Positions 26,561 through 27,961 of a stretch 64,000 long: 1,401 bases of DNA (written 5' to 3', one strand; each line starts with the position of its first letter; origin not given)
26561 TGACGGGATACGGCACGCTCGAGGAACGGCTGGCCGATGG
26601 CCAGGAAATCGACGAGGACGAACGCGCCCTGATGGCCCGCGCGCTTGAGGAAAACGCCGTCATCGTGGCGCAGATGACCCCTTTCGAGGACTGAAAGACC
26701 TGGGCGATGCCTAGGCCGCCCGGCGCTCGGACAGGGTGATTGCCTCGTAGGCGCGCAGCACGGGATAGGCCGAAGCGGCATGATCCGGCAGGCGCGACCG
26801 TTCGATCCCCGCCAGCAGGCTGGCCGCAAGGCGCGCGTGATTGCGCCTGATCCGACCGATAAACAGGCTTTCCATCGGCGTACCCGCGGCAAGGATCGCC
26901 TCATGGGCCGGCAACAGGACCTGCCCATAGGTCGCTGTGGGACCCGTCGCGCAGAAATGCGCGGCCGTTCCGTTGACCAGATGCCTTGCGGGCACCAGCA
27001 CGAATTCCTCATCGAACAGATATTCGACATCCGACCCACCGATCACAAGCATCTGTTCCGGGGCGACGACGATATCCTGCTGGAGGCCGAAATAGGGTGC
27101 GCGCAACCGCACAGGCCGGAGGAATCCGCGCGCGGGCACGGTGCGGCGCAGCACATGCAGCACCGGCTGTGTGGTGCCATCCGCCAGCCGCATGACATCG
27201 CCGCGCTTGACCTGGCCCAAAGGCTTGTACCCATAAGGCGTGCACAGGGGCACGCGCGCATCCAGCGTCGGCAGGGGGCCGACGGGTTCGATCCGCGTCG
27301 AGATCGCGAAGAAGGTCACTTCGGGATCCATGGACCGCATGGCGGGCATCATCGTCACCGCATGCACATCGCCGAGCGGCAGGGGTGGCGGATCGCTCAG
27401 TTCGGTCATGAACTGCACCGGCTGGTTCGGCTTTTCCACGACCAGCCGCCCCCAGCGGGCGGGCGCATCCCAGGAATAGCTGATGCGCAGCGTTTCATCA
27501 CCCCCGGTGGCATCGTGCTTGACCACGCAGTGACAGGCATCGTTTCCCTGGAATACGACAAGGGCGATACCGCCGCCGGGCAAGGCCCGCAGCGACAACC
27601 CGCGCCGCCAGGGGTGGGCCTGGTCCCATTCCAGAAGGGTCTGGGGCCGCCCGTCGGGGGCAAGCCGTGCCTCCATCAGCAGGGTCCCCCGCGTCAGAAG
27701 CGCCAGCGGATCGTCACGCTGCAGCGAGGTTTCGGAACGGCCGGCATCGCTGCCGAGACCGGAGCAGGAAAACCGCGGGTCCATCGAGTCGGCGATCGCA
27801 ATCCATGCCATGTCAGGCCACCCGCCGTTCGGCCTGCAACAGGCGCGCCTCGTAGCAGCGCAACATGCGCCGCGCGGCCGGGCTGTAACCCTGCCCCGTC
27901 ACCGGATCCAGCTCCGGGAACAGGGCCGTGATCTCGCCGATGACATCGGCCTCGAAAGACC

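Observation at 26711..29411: Translationally coupled pair of Hint/BIL-domain genes wedged between dapD and dapE, one catalytically intact and one degenerate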

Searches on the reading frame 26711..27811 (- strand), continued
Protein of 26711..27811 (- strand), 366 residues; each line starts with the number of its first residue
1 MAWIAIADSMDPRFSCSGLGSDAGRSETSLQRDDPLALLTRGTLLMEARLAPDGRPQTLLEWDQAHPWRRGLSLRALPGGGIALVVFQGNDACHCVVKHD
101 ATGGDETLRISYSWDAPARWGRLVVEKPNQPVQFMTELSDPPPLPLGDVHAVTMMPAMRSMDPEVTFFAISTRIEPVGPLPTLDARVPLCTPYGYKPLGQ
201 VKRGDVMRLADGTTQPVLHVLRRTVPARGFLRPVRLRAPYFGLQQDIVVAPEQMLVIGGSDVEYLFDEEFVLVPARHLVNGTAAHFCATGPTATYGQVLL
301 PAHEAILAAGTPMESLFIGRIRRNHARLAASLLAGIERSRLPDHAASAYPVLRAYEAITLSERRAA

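Call 33: fold_search(model_id=the predicted structure, library=viral)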
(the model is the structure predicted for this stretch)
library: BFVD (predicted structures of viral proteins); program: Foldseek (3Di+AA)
matches with E <= 10: 1098; with E <= 0.001: 71
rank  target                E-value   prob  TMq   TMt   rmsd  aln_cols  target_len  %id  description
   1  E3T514                1.7e-08  1.00  0.33  0.52   8.9       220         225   14  Hedgehog/Intein (Hint) domain-containing protein [Cafeteria roenbergensis virus (strain BV-PW1)]
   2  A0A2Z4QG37            3.4e-08  1.00  0.36  0.61   5.0       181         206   20  (no name in the UniProt tables at hand)
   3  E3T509                3.4e-08  1.00  0.32  0.40  14.4       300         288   13  Hedgehog/Intein (Hint) domain-containing protein [Cafeteria roenbergensis virus (strain BV-PW1)]
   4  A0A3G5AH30            4.2e-08  1.00  0.36  0.46  12.0       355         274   10  Hedgehog/Intein (Hint) domain-containing protein [Satyrvirus sp.]
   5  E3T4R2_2              5.5e-08  1.00  0.33  0.14  16.4       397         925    8  Hedgehog/Intein (Hint) domain-containing protein [Cafeteria roenbergensis virus (strain BV-PW1)]
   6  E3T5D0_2              1.7e-07  1.00  0.34  0.17  13.0       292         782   13  DUF2341 domain-containing protein [Cafeteria roenbergensis virus (strain BV-PW1)]
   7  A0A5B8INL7            3.2e-07  1.00  0.33  0.33   5.3       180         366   13  Hedgehog/Intein (Hint) domain-containing protein [Mimiviridae sp. ChoanoV1]
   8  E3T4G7                4.5e-07  1.00  0.31  0.12   3.8       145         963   14  Hedgehog/Intein (Hint) domain-containing protein [Cafeteria roenbergensis virus (strain BV-PW1)]
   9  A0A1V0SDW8            6.9e-07  1.00  0.31  0.30   4.8       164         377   15  Hint domain protein [Indivirus ILV1]
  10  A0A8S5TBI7            8.2e-07  1.00  0.30  0.19   6.6       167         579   13  Terminase large subunit [Siphoviridae sp. ctmHK36]
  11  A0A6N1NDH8            9.1e-07  1.00  0.34  0.43  12.2       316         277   10  Putative ORFan [Tupanvirus deep ocean]
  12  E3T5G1                1.4e-06  1.00  0.30  0.11   3.4       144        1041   13  Hedgehog/Intein (Hint) domain-containing protein [Cafeteria roenbergensis virus (strain BV-PW1)]
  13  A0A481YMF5            1.4e-06  1.00  0.31  0.44   5.3       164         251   18  Hint domain protein [Pithovirus LCDPAC01]
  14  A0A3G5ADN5            1.4e-06  1.00  0.36  0.47  10.0       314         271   10  IPT/TIG domain-containing protein [Satyrvirus sp.]
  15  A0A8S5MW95            6.6e-06  1.00  0.28  0.29   3.1       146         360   14  Hint [Caudovirales sp. ctUL28]
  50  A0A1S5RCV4            3.2e-04  1.00  0.29  0.70   6.1       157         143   16  Uncharacterized protein [Lactobacillus phage P1]
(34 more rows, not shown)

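Call 35: search_dna_similar(query=window:26711-27811:-, collection=phages, mode=protein, max_evalue=0.001, max_rows=15)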
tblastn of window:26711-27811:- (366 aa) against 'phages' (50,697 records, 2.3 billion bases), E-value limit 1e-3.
No match.

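Call 76: search_protein_families(library=padloc, proteins=[window:26711-27811:-], max_evalue=0.01)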
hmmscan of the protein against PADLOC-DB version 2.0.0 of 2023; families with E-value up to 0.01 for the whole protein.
window:26711-27811:- (366 aa): 0 families

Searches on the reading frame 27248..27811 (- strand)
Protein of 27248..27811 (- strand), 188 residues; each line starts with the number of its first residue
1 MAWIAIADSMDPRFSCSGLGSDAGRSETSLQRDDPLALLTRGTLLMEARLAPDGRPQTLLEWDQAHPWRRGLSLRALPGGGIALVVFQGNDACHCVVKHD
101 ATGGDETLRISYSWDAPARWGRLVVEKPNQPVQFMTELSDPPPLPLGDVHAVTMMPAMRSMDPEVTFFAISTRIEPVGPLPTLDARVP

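Call 34: search_protein_representatives(protein=window:27248-27811:-)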
Query: 188 residues. Proteins with E-value up to 0.001 (for the whole library): 255; up to 1e-10: 133; up to 1e-30: 21. The best 150 are listed.
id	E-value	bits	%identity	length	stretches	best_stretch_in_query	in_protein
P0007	1.1e-90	319.0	78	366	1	1-188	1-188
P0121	2.3e-49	184.1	48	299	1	1-188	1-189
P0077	1.1e-39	152.5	48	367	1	1-188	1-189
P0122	1.2e-39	152.4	47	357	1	37-188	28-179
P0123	3.6e-37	144.3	41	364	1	1-184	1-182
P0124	4.9e-36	140.6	42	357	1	37-187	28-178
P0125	1.3e-35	139.2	42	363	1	1-188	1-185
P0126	3.8e-35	137.7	45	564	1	1-188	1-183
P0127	5.0e-35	137.3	40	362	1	1-188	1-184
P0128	5.3e-35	137.2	45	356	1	35-188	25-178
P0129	1.5e-34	135.8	43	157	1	1-154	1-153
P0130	1.6e-34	135.6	39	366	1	1-186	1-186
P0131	1.5e-32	129.2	40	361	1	1-188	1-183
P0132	2.8e-32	128.3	38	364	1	1-184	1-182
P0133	8.1e-32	126.8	40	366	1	3-188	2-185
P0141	6.7e-29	117.3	36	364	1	1-186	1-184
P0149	1.7e-24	102.9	39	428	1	1-186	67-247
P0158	6.9e-22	94.4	35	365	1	1-188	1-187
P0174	2.7e-17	79.4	33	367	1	1-178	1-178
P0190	2.2e-15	73.2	37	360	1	34-180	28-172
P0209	1.6e-13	67.1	27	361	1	36-188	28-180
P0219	1.0e-12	64.5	29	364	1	1-188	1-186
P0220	1.0e-12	64.5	28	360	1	1-187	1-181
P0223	1.6e-12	63.8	33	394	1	28-182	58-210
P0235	7.1e-12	61.7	31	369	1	2-179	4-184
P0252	1.2e-10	57.7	28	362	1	1-184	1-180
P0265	7.2e-10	55.2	31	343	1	32-178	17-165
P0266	7.2e-10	55.2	28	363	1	1-185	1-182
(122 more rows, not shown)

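Call 50: search_protein_families(library=pfam, proteins=[P0126, P0149, P0209, P0219, P0220, P0252, P0266, P0223], max_evalue=0.01)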
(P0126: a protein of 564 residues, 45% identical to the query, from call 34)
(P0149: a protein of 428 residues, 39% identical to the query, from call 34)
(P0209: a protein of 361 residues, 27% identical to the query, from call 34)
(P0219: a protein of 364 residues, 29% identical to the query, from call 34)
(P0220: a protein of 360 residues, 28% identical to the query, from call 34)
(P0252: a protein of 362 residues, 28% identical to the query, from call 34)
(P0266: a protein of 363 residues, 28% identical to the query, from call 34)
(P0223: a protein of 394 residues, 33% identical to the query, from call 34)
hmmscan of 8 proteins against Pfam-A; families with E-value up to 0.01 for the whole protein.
P0126 (564 aa): 1 family
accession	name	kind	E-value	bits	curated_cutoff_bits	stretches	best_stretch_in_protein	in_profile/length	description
PF13403.11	Hint_2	-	2.2e-17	64.2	28.4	1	178-283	3-116/147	Hint domain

P0149 (428 aa): 1 family
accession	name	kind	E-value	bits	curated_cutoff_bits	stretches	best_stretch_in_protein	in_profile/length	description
PF13403.11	Hint_2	-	2.4e-21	77.1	28.4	1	243-373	2-139/147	Hint domain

P0209 (361 aa): 1 family
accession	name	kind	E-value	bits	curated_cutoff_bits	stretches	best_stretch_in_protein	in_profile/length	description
PF13403.11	Hint_2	-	4.8e-18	66.4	28.4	1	179-314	7-146/147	Hint domain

P0219 (364 aa): 1 family
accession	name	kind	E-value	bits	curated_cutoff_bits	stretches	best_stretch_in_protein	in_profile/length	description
PF13403.11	Hint_2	-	6.5e-30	104.9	28.4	1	181-317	3-146/147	Hint domain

P0220 (360 aa): 1 family
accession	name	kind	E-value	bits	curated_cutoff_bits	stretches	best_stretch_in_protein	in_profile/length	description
PF13403.11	Hint_2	-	4e-23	82.9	28.4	1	182-310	8-143/147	Hint domain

P0252 (362 aa): 1 family
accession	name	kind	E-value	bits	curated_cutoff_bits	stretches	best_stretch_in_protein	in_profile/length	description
PF13403.11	Hint_2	-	6.3e-38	130.9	28.4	1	177-315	1-146/147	Hint domain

P0266 (363 aa): 2 families
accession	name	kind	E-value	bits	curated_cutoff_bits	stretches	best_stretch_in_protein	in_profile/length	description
PF13403.11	Hint_2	-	7.2e-11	43.1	28.4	1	182-309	5-139/147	Hint domain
PF05203.21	Hom_end_hint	-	0.0071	16.8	32.1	0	192-221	15-44/228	Hom_end-associated Hint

P0223 (394 aa): 1 family
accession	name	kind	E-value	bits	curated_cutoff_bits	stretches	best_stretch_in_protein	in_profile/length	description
PF13403.11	Hint_2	-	9.9e-26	91.3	28.4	1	212-347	4-146/147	Hint domain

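Call 60: list_cluster_members(proteins=[P0123, P0130, P0141, P0158, P0174, P0190, P0219, P0235, P0252, P0265])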
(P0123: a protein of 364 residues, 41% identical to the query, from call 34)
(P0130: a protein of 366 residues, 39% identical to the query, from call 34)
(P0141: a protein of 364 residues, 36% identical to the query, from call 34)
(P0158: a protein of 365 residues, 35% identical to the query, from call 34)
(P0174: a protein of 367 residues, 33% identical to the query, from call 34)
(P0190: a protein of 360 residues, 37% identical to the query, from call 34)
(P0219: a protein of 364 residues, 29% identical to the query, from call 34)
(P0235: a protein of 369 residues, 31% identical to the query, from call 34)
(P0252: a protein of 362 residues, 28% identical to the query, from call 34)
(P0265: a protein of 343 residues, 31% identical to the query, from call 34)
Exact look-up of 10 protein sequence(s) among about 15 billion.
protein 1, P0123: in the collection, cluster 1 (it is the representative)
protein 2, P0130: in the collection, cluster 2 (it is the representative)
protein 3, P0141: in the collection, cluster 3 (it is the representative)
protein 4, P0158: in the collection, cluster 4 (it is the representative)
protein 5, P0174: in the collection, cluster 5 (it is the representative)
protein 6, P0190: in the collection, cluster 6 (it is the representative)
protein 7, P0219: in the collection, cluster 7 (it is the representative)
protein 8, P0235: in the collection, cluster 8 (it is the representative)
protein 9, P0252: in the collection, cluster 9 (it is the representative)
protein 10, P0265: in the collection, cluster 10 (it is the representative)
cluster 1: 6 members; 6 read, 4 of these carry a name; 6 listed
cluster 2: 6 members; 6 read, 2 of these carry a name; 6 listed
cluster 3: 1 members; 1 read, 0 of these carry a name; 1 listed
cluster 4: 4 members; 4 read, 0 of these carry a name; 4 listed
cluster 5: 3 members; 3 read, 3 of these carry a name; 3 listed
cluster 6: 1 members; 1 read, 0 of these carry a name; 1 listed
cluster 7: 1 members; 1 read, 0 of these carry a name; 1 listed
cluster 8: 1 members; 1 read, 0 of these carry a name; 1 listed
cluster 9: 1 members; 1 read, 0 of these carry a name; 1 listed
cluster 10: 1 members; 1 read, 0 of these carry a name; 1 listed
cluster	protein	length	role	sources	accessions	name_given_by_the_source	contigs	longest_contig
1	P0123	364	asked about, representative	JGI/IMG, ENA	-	hypothetical protein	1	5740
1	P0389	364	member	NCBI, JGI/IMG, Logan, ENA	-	hypothetical protein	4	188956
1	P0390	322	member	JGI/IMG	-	hypothetical protein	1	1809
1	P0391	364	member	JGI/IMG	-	hypothetical protein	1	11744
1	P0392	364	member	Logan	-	-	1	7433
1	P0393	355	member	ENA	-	-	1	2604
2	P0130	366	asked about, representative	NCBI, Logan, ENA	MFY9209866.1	MAG: Hint domain-containing protein [Aestuariivita sp.]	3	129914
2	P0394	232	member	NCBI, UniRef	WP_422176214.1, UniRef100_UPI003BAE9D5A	Hint domain-containing protein [Aestuariivita sp.] | Hint domain-containing protein n=1 Tax=Aestuariivita sp. TaxID=1872407 RepID=UPI003BAE9D5A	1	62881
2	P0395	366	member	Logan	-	-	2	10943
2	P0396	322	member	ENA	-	-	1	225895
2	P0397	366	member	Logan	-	-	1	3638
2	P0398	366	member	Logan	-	-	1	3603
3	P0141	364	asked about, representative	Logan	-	-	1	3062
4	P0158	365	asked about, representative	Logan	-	-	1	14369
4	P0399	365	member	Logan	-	-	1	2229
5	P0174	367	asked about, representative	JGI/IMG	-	hypothetical protein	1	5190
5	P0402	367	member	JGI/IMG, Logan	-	hypothetical protein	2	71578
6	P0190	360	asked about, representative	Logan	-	-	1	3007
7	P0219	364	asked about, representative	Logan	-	-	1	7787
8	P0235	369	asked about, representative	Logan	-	-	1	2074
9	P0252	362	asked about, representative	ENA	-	-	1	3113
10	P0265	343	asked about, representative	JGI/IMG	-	-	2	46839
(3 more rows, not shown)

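Call 61: find_encoding_contigs(protein=P0265, flank=5000, max_places=1)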
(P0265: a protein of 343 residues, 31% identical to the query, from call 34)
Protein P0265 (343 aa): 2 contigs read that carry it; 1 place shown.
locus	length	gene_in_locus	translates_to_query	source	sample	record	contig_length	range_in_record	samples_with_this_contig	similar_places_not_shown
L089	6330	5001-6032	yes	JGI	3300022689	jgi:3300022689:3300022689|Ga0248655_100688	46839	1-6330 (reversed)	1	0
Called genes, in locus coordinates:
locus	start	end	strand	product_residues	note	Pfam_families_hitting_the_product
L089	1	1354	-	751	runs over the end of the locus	PF17876:CSD2, PF00773:RNB, PF00575:S1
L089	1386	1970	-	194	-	PF09837:DUF2064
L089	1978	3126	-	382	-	PF01546:Peptidase_M20, PF07687:M20_dimer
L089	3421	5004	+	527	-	PF26766:Choice_anch_L, PF17963:Big_9, PF13403:Hint_2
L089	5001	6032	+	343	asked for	PF13403:Hint_2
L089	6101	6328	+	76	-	?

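Call 62: find_encoding_contigs(protein=P0402, flank=5000, max_places=1)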
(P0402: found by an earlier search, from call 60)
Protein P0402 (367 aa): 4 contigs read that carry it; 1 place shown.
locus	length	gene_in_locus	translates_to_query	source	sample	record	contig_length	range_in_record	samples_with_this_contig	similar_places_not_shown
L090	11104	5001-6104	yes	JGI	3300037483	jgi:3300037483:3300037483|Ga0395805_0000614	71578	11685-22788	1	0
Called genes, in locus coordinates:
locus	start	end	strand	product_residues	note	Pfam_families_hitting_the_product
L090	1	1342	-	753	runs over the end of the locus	PF17876:CSD2, PF00773:RNB, PF00575:S1 (weak)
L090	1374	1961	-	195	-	PF09837:DUF2064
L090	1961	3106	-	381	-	PF01546:Peptidase_M20, PF07687:M20_dimer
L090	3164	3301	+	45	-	-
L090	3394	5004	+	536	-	PF26766:Choice_anch_L, PF13403:Hint_2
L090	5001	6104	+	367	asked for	PF13403:Hint_2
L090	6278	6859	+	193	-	-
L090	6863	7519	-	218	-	PF07298:NnrU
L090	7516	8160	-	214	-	PF00702:Hydrolase, PF12710:HAD, PF13419:HAD_2, PF13242:Hydrolase_like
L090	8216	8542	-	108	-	-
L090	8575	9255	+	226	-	-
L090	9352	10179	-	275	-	PF14805:THDPS_N_2, PF25084:LbH_EIF2B (faint), PF25087:GMPPB_C (weak), PF00132:Hexapep (weak), PF14602:Hexapep_2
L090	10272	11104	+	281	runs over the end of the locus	PF18306:LDcluster4, PF03641:Lysine_decarbox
